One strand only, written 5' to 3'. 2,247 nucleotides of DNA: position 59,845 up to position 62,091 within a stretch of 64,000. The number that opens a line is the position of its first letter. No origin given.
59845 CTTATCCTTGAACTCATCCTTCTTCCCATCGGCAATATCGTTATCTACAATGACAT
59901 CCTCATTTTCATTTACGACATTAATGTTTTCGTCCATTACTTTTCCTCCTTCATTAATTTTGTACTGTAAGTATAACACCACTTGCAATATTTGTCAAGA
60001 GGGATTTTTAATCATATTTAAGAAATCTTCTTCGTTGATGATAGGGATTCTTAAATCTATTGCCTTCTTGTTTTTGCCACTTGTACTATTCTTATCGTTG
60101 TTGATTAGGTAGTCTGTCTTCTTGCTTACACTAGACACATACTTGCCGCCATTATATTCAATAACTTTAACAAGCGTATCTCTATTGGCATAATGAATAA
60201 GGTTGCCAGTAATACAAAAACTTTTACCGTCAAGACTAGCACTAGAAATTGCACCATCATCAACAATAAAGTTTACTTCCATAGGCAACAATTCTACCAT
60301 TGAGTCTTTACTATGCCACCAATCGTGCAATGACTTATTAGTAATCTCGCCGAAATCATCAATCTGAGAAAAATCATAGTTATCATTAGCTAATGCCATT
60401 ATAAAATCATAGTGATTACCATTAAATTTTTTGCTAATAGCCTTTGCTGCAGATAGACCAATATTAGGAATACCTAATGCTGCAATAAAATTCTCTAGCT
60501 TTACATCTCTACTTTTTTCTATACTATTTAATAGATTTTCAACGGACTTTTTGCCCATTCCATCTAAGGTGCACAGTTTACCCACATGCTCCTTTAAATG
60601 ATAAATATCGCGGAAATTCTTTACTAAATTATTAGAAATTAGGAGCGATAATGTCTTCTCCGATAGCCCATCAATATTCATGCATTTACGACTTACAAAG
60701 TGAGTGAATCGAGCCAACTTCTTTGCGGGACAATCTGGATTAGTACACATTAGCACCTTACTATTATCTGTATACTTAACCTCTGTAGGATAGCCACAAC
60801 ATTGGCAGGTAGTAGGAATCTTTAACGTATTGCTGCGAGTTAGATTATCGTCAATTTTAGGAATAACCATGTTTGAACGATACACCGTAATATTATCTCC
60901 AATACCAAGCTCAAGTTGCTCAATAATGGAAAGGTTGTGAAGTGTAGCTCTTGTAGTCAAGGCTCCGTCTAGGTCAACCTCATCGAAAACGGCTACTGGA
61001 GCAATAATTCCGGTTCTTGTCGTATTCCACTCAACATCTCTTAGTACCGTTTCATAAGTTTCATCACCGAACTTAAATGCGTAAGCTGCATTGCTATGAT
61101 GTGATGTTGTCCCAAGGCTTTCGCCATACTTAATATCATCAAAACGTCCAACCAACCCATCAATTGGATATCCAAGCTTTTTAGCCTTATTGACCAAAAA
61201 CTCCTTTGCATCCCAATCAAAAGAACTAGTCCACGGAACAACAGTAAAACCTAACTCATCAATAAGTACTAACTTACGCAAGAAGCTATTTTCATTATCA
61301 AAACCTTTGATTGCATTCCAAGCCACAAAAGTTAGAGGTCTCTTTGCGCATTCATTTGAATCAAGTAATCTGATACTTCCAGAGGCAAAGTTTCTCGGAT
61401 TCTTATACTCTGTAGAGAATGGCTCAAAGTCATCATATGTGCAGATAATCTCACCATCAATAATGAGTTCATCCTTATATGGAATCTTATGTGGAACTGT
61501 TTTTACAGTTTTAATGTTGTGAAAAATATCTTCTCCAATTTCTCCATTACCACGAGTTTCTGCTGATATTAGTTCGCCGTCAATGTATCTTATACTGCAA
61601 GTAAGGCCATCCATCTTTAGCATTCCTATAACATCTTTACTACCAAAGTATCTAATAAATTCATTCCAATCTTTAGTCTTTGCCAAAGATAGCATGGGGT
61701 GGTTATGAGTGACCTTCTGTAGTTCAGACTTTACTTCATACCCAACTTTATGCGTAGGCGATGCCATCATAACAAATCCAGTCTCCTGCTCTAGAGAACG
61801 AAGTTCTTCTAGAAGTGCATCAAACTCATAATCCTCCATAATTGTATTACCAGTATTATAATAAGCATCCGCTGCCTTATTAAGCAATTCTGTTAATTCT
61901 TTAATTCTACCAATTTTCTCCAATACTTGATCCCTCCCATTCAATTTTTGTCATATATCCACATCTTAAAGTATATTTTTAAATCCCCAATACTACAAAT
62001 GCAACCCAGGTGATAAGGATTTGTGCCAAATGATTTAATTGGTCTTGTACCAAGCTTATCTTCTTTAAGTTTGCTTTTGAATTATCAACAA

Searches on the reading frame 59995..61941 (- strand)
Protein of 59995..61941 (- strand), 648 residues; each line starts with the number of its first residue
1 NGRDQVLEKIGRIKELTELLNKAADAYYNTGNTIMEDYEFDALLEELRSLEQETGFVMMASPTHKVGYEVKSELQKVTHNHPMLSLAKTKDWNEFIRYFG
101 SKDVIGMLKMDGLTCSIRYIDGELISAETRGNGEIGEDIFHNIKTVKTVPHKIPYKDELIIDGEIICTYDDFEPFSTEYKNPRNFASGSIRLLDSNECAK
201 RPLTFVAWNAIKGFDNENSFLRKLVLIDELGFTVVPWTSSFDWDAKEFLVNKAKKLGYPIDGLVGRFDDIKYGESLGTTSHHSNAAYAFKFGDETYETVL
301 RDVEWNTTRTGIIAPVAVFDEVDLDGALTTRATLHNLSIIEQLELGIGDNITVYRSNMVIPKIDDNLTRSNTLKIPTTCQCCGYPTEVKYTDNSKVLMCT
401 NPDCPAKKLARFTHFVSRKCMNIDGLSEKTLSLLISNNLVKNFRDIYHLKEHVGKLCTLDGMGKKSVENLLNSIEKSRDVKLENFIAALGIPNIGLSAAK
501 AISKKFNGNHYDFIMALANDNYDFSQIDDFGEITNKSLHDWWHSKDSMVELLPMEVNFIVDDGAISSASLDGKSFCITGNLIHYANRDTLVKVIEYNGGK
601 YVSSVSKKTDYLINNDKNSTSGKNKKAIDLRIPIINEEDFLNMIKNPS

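Call 58: search_protein_families(library=phrogs, proteins=[window:59995-61941:-], max_evalue=0.00001)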
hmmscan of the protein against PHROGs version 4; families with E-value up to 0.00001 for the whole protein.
window:59995-61941:- (648 aa): 5 families
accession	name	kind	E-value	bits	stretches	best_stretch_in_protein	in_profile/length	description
phrog_3869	-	DNA, RNA and nucleotide metabolism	7.7e-175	584.1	1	12-645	8-654/656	NAD-dependent DNA ligase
phrog_3359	-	DNA, RNA and nucleotide metabolism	1.2e-57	196.7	1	15-364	3-320/325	NAD-dependent DNA ligase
phrog_3498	-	DNA, RNA and nucleotide metabolism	7.4e-43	148.2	1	373-646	3-255/256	NAD-dependent DNA ligase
phrog_2561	-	DNA, RNA and nucleotide metabolism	9e-11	43.3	1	570-645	89-161/167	DNA ligase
phrog_3989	-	unknown function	1.1e-06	29.2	1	564-644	201-292/296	-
